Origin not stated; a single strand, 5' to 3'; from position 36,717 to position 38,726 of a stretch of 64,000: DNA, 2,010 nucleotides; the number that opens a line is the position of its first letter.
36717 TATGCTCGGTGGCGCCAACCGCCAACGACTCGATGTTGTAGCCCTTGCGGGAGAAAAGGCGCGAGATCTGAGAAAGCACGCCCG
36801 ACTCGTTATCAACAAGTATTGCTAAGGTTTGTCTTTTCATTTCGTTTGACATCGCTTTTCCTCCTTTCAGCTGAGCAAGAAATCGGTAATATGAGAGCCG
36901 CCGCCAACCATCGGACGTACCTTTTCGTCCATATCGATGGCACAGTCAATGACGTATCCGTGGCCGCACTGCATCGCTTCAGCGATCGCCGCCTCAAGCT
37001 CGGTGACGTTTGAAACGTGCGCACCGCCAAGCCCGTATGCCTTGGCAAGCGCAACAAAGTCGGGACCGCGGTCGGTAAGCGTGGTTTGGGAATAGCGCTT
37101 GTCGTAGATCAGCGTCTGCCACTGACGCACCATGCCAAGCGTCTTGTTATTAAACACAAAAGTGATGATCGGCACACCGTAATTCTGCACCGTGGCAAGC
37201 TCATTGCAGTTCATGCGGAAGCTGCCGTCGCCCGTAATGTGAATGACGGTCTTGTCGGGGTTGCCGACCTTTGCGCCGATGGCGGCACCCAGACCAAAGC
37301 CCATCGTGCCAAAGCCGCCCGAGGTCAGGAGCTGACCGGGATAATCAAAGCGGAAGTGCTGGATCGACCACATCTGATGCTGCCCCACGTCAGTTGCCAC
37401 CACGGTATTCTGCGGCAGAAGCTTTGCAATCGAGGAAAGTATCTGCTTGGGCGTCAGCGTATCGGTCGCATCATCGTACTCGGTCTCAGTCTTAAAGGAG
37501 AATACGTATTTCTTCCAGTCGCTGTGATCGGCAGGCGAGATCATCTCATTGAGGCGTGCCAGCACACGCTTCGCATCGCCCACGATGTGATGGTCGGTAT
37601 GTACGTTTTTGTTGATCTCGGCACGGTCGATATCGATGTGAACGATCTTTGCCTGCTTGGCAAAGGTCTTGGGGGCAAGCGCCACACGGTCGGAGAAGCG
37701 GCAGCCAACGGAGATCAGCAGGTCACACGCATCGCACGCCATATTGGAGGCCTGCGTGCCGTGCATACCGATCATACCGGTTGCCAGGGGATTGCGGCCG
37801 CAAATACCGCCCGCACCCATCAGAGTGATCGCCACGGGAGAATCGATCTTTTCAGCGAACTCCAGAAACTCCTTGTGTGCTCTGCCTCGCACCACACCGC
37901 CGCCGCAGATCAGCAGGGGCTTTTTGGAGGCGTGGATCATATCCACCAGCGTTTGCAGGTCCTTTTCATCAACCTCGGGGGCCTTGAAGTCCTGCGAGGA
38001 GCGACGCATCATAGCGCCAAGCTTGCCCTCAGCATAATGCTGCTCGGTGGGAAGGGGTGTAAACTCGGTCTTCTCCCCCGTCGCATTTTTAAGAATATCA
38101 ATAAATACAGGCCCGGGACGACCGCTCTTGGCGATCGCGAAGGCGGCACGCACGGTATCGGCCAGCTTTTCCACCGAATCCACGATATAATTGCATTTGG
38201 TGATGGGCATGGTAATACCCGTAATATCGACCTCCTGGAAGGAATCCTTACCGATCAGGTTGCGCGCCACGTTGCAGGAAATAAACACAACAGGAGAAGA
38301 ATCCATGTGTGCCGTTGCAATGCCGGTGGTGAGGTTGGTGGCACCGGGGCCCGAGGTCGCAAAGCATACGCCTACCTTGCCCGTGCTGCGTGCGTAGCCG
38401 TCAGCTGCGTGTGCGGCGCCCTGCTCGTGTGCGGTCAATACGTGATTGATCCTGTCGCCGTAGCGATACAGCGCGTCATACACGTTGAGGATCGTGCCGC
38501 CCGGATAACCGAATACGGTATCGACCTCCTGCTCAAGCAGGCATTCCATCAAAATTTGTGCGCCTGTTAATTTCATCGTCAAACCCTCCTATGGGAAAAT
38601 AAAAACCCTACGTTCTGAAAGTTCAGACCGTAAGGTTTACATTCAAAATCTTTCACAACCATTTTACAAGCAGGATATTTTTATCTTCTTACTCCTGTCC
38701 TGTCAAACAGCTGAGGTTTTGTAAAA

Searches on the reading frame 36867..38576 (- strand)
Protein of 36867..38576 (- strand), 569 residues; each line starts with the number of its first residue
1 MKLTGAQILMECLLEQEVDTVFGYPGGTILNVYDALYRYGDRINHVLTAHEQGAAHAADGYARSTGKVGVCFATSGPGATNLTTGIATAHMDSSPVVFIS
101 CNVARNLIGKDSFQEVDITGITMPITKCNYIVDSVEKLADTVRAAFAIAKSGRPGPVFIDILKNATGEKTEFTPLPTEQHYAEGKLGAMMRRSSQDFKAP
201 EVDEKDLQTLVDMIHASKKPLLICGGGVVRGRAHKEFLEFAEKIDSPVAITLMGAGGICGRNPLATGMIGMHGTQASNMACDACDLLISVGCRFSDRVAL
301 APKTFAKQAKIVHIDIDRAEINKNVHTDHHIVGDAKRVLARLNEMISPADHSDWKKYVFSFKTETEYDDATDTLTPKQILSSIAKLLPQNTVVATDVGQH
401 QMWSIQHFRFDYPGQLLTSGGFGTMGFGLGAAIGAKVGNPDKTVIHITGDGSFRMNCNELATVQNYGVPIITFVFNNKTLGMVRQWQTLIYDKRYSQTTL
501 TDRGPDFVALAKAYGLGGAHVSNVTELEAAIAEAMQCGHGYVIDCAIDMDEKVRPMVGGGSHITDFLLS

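Call 7: search_protein_families(library=ncbifam, proteins=[window:36867-38576:-], max_evalue=1e-10)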
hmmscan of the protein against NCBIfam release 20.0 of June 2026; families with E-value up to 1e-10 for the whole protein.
window:36867-38576:- (569 aa): 51 families (the best 25 are shown)
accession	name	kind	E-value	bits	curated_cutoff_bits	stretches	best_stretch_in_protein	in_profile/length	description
TIGR00118.1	acolac_lg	equivalog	3.5e-208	692.6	538.35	1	3-567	1-554/557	biosynthetic-type acetolactate synthase large subunit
NF004710.0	PRK06048.1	equivalog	3.6e-199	662.8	976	1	2-566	7-556/561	acetolactate synthase large subunit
NF004919.0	PRK06276.1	equivalog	2.7e-193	643.5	866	1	4-567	2-557/582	acetolactate synthase large subunit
NF006524.0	PRK08978.1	equivalog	4.2e-185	616.1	738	1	4-562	2-539/548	acetolactate synthase 2 catalytic subunit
NF006319.0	PRK08527.1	equivalog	5.7e-183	609.4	905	1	1-568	2-559/565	acetolactate synthase large subunit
NF005651.0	PRK07418.1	subfamily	5.9e-181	602.8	942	1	2-561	18-573/617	acetolactate synthase large subunit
NF005824.0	PRK07710.1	equivalog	4.9e-177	589.7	976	1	2-563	16-564/573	acetolactate synthase large subunit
NF005860.0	PRK07789.1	equivalog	9.3e-176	585.7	881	1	2-561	33-592/615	acetolactate synthase large subunit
NF005228.0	PRK06725.1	equivalog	3e-172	573.8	991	1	2-559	15-557/571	acetolactate synthase large subunit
NF005584.0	PRK07282.1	equivalog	6.5e-164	546.6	970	1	4-565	11-558/566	acetolactate synthase large subunit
NF006581.0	PRK09107.1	equivalog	1.7e-163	545.2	974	1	2-568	10-574/595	acetolactate synthase 3 large subunit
NF005409.0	PRK06965.1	equivalog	9.9e-162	539.4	1035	1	3-568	21-582/587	acetolactate synthase 3 catalytic subunit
NF006016.1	PRK08155.1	equivalog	1.6e-160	535.2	870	1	1-565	1-550/554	acetolactate synthase large subunit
NF005058.0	PRK06466.1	equivalog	6.2e-159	530.1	951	1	2-568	3-568/574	acetolactate synthase 3 large subunit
NF006525.0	PRK08979.1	equivalog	8.4e-151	503.2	1084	1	2-568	3-566/572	acetolactate synthase 3 large subunit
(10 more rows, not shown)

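Call 9: find_related_loci(query=window:36867-38576:-, collection=genome_contigs, flank=3000)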
Query window:36867-38576:- (569 aa) in genome_contigs; peptide patterns used: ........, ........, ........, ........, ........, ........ (x = any residue, [..] = any of these).
600 stretches matched a pattern (row limit reached: there are more); 598 encode a relative of the query (tblastn E <= 1e-3); the best 80 are kept; 80 distinct loci.
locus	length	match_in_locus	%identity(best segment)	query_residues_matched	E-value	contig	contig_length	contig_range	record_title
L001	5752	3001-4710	73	1-569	0e+0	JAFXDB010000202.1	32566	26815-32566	MAG: Clostridia bacterium isolate RGIG6305 Sheep_Rectum-3__c1097002, whole genome shotgun sequence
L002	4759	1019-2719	73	1-568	0e+0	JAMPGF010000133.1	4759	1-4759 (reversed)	MAG: Butyricicoccus sp. isolate NALB_7863_12 Scaffold_#133__SCF_133___4759_bp, whole genome shotgun sequence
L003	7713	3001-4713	73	1-569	0e+0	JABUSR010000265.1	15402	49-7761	MAG: Ruminiclostridium sp. isolate MAG18 c_000000000790, whole genome shotgun sequence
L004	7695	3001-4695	72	1-568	0e+0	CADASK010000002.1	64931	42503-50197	MAG: uncultured Clostridiales bacterium isolate RUG13572 genome assembly, contig: RUG13572_asm_2, whole genome shotgun s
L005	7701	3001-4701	65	1-569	0e+0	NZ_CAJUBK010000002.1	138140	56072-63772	MAG: uncultured Oscillibacter sp. isolate MGBC125253, whole genome shotgun sequence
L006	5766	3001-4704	63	1-568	0e+0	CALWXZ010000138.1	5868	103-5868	MAG: uncultured Flavonifractor sp. isolate BRZ_DS__bin10 genome assembly, contig: BRZ_DS__NODE_22271_length_5868_cov_7.8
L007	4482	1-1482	70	73-569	0e+0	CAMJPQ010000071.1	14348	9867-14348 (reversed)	MAG: uncultured Clostridia bacterium isolate SRR12081292_bin.62_metaWRAP_v1.3_MAG genome assembly, contig: ERZ12289771.7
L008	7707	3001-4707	69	1-568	0e+0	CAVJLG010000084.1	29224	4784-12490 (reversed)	Barnesiella intestinihominis isolate H07681-L1_cleanbin_000011 genome assembly, contig: Spades_H07681-L1_contig_904, who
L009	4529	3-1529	61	59-568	0e+0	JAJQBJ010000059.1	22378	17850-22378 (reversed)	MAG: Oscillospiraceae bacterium isolate C.2_5 NODE_377_length_22378_cov_20.952381, whole genome shotgun sequence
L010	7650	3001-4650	54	1-567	0e+0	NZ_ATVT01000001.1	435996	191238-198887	Butyrivibrio sp. XPD2006 G590DRAFT_scaffold00001.1_C, whole genome shotgun sequence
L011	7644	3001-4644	55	1-565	0e+0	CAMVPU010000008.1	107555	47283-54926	MAG TPA_asm: uncultured Butyrivibrio sp. isolate SRR8387718_bin.50_metaWRAP_v1.3_MAG genome assembly, contig: ERZ1420954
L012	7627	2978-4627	54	1-567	0e+0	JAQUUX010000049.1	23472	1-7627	MAG: Lachnospiraceae bacterium isolate STD2_153 NODE_7759_length_23472_cov_8.930563_Sandtown_D2, whole genome shotgun se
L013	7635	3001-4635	56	1-561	0e+0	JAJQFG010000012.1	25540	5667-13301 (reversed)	MAG: Erysipelotrichaceae bacterium isolate MO.1_4 NODE_177_length_25540_cov_35.031077, whole genome shotgun sequence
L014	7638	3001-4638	55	2-563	0e+0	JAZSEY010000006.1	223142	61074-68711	MAG: Lachnospiraceae bacterium isolate T1900044587_TS20190053.MAGScoT_cleanbin_000008 SGB_602_k141_953299, whole genome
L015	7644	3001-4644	55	1-565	0e+0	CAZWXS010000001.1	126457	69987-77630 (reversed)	MAG TPA_asm: uncultured Lachnospiraceae bacterium isolate SRP192927_co2_476 genome assembly, contig: NODE_55_length_1264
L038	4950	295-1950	48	1-568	9e-176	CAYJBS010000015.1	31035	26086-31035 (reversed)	MAG TPA_asm: uncultured Christensenella sp. isolate ERP122455_co1_162 genome assembly, contig: NODE_149_length_31035_cov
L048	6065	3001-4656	48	1-568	9e-171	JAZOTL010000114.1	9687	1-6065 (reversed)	MAG: Eubacteriales bacterium isolate T1900045539_YK20190233.MAGScoT_cleanbin_000006 SGB_7788_k141_1540635, whole genome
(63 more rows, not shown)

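Call 26: find_homologous_proteins(query=window:36867-38576:-, max_evalue=1e-150)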
Query window:36867-38576:- (569 aa): 7915 proteins with E <= 1e-150 among 8000 candidates; the best 120 are listed.
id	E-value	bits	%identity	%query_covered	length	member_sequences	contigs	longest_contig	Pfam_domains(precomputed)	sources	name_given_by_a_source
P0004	0.0e+0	1221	93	100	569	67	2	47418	PF02775.27,PF02776.24,PF00205.29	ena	-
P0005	0.0e+0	1199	91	100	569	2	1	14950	PF02775.27,PF02776.24,PF00205.29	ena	-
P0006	0.0e+0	1190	90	100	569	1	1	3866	PF02775.27,PF02776.24,PF00205.29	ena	-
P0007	0.0e+0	1188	89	100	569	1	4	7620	PF02775.27,PF02776.24,PF00205.29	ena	-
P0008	0.0e+0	1183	90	100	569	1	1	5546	PF02775.27,PF02776.24,PF00205.29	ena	-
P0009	0.0e+0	1155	87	100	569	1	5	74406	PF02775.27,PF02776.24,PF00205.29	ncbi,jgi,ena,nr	ncbi:MAG: biosynthetic-type acetolactate synthase large subunit [Ruminococcaceae bacterium]|nr:biosy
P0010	0.0e+0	1144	86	100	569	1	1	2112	PF02775.27,PF02776.24,PF00205.29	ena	-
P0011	0.0e+0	1126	86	100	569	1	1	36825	PF02775.27,PF02776.24,PF00205.29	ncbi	-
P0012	0.0e+0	1060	80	100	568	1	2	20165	PF02775.27,PF02776.24,PF00205.29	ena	-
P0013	0.0e+0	1058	79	100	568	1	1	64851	PF02775.27,PF02776.24,PF00205.29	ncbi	-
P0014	0.0e+0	1057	80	100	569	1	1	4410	PF02775.27,PF02776.24,PF00205.29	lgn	-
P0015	0.0e+0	1054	80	100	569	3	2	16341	PF02775.27,PF02776.24,PF00205.29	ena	-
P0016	0.0e+0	1053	79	100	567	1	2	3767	PF02775.27,PF02776.24,PF00205.29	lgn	-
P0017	0.0e+0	1053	79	100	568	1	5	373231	PF02775.27,PF02776.24,PF00205.29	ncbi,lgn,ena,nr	ncbi:MAG: biosynthetic-type acetolactate synthase large subunit [Clostridia bacterium]|nr:biosynthet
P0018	0.0e+0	1052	80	100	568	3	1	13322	PF02775.27,PF02776.24,PF00205.29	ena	-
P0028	0.0e+0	1046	79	100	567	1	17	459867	PF02775.27,PF02776.24,PF00205.29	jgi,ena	-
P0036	0.0e+0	1044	79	100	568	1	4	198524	PF02775.27,PF02776.24,PF00205.29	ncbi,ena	-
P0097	0.0e+0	1022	78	100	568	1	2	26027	PF02775.27,PF02776.24,PF00205.29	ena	-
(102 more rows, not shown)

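Call 28: find_encoding_contigs(protein=P0004, flank=1200, max_places=2)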
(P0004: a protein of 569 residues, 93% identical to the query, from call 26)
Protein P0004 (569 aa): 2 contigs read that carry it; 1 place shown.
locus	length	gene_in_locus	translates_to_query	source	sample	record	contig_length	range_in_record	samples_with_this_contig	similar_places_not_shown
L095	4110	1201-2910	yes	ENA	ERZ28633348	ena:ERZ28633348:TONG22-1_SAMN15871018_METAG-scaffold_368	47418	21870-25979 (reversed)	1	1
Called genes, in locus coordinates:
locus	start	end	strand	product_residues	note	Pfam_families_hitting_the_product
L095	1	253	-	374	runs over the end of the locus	PF13393:tRNA-synt_His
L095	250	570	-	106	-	PF01371:Trp_repressor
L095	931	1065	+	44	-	-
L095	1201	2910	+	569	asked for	PF02776:TPP_enzyme_N, PF00205:TPP_enzyme_M, PF02775:TPP_enzyme_C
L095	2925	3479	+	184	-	PF01842:ACT, PF22629:ACT_AHAS_ss, PF13710:ACT_5, PF10369:ALS_ss_C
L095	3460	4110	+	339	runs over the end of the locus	PF00670:AdoHcyase_NAD (faint), PF02826:2-Hacid_dh_C (weak), PF03446:NAD_binding_2 (weak), PF07991:KARI_N, PF01450:KARI_C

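Call 29: find_encoding_contigs(protein=P0009, flank=1200, max_places=2)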
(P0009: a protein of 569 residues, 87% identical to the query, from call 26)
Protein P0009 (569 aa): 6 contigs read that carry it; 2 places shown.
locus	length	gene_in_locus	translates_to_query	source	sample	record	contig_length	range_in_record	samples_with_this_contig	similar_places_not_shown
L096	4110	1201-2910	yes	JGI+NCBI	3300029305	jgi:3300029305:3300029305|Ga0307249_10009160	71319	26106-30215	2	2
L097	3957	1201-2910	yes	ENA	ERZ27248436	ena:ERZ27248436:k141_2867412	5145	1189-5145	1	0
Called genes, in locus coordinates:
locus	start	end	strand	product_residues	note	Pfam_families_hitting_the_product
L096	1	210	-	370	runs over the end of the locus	PF13393:tRNA-synt_His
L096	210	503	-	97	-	PF01371:Trp_repressor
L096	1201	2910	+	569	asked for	PF02776:TPP_enzyme_N, PF00205:TPP_enzyme_M, PF02775:TPP_enzyme_C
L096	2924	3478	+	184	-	PF01842:ACT, PF13291:ACT_4 (weak), PF22629:ACT_AHAS_ss, PF13710:ACT_5, PF10369:ALS_ss_C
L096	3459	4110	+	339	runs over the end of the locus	PF00670:AdoHcyase_NAD (faint), PF02826:2-Hacid_dh_C (weak), PF03446:NAD_binding_2 (weak), PF03807:F420_oxidored (faint), PF07991:KARI_N, PF01450:KARI_C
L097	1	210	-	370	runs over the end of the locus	PF13393:tRNA-synt_His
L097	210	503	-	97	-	PF01371:Trp_repressor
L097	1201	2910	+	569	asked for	PF02776:TPP_enzyme_N, PF00205:TPP_enzyme_M, PF02775:TPP_enzyme_C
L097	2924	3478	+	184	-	PF01842:ACT, PF13291:ACT_4 (weak), PF22629:ACT_AHAS_ss, PF13710:ACT_5, PF10369:ALS_ss_C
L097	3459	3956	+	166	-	?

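Call 30: find_encoding_contigs(protein=P0011, flank=1200, max_places=2)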
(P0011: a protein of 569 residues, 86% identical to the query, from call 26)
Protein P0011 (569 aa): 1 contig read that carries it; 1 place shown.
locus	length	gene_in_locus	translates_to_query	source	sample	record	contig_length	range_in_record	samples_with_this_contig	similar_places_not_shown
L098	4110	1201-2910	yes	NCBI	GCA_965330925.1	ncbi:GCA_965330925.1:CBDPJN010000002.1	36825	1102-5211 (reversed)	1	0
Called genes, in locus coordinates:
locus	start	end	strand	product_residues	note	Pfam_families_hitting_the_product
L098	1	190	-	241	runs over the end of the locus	-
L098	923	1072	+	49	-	-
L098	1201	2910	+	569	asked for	PF02776:TPP_enzyme_N, PF00205:TPP_enzyme_M, PF02775:TPP_enzyme_C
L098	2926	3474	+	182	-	PF01842:ACT, PF13291:ACT_4 (faint), PF22629:ACT_AHAS_ss, PF13710:ACT_5, PF10369:ALS_ss_C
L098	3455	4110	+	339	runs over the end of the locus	PF02826:2-Hacid_dh_C (weak), PF03446:NAD_binding_2 (weak), PF07991:KARI_N, PF01450:KARI_C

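Call 31: find_encoding_contigs(protein=P0012, flank=1200, max_places=2)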
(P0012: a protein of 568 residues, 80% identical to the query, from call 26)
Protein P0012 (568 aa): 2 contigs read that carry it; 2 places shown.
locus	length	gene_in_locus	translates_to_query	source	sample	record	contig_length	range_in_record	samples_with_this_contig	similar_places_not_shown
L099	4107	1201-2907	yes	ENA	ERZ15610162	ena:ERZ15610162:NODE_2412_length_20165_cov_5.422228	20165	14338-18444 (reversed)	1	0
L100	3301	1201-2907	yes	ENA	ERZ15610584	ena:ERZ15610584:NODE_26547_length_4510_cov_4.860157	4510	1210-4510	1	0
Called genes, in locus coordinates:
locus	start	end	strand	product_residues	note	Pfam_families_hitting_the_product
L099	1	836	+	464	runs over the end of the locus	PF00041:fn3 (faint)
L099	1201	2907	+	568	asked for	PF02776:TPP_enzyme_N, PF00205:TPP_enzyme_M, PF02775:TPP_enzyme_C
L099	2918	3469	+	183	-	PF13291:ACT_4 (weak), PF01842:ACT, PF22629:ACT_AHAS_ss, PF13710:ACT_5, PF10369:ALS_ss_C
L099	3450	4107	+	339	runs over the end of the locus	PF00670:AdoHcyase_NAD (faint), PF02826:2-Hacid_dh_C (weak), PF03446:NAD_binding_2 (weak), PF03807:F420_oxidored (weak), PF07991:KARI_N, PF01450:KARI_C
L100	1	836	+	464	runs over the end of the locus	PF00041:fn3 (faint)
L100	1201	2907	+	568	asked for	PF02776:TPP_enzyme_N, PF00205:TPP_enzyme_M, PF02775:TPP_enzyme_C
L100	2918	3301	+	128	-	?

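Call 32: find_encoding_contigs(protein=P0017, flank=1200, max_places=1)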
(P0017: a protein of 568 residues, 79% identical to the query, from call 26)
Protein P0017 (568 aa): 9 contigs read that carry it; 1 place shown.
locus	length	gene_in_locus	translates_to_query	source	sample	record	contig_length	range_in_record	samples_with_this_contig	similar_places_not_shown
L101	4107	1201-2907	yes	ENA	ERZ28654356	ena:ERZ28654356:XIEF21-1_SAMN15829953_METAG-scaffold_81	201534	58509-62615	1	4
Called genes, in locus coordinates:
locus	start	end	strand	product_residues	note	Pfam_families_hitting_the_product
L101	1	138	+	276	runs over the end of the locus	-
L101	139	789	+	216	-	-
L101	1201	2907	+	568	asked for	PF02776:TPP_enzyme_N, PF00205:TPP_enzyme_M, PF02775:TPP_enzyme_C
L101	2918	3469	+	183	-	PF13291:ACT_4 (faint), PF01842:ACT, PF22629:ACT_AHAS_ss, PF13710:ACT_5, PF10369:ALS_ss_C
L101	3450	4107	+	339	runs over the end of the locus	PF02826:2-Hacid_dh_C (weak), PF03446:NAD_binding_2 (weak), PF07991:KARI_N, PF01450:KARI_C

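Call 33: find_encoding_contigs(protein=P0028, flank=1200, max_places=1)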
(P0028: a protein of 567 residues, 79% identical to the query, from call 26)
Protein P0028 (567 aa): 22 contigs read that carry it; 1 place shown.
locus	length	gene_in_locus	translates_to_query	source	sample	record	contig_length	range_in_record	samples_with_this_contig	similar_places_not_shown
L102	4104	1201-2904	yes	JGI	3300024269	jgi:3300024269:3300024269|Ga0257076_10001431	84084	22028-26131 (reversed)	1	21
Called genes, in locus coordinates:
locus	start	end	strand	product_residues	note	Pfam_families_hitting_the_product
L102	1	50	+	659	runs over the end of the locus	PF06662:C5-epim_C (faint), PF07944:Beta-AFase-like_GH127_cat (faint)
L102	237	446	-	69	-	PF12844:HTH_19, PF13560:HTH_31, PF01381:HTH_3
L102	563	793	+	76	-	PF01381:HTH_3 (weak)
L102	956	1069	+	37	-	-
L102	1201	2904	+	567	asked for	PF02776:TPP_enzyme_N, PF00205:TPP_enzyme_M, PF02775:TPP_enzyme_C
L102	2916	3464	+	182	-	PF01842:ACT, PF22629:ACT_AHAS_ss, PF13710:ACT_5, PF10369:ALS_ss_C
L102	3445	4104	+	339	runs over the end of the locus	PF00670:AdoHcyase_NAD (faint), PF02826:2-Hacid_dh_C (weak), PF03446:NAD_binding_2, PF03807:F420_oxidored (weak), PF07991:KARI_N, PF01450:KARI_C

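Call 34: find_encoding_contigs(protein=P0036, flank=1200, max_places=1)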
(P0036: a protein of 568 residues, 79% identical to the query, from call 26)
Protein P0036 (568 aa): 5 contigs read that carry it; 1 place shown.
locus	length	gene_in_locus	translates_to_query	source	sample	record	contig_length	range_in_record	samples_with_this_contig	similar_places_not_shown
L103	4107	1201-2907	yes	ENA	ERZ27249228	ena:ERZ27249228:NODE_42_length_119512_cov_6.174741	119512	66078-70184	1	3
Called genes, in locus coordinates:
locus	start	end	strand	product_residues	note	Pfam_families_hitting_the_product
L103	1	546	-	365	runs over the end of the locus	PF00392:GntR, PF00155:Aminotran_1_2 (weak)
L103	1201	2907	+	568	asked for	PF02776:TPP_enzyme_N, PF00205:TPP_enzyme_M, PF02775:TPP_enzyme_C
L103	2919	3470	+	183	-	PF01842:ACT, PF22629:ACT_AHAS_ss, PF13710:ACT_5, PF10369:ALS_ss_C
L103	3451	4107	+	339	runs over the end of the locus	PF00670:AdoHcyase_NAD (faint), PF02826:2-Hacid_dh_C (weak), PF03446:NAD_binding_2 (weak), PF03807:F420_oxidored (weak), PF07991:KARI_N, PF01450:KARI_C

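Call 35: find_encoding_contigs(protein=P0097, flank=1200, max_places=1)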
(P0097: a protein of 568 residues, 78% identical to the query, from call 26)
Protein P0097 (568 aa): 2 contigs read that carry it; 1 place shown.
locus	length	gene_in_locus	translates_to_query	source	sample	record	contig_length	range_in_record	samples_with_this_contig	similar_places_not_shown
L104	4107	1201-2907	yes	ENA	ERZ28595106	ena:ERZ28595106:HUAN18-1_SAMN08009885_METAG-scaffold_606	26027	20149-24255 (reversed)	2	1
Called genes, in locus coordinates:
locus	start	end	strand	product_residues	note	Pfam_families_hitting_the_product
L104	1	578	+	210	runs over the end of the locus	PF12654:DUF3786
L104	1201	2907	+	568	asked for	PF02776:TPP_enzyme_N, PF00205:TPP_enzyme_M, PF02775:TPP_enzyme_C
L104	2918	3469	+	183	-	PF13291:ACT_4 (weak), PF01842:ACT, PF22629:ACT_AHAS_ss, PF13710:ACT_5, PF10369:ALS_ss_C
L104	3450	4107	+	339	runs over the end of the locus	PF02826:2-Hacid_dh_C (weak), PF03446:NAD_binding_2 (weak), PF03807:F420_oxidored (weak), PF07991:KARI_N, PF01450:KARI_C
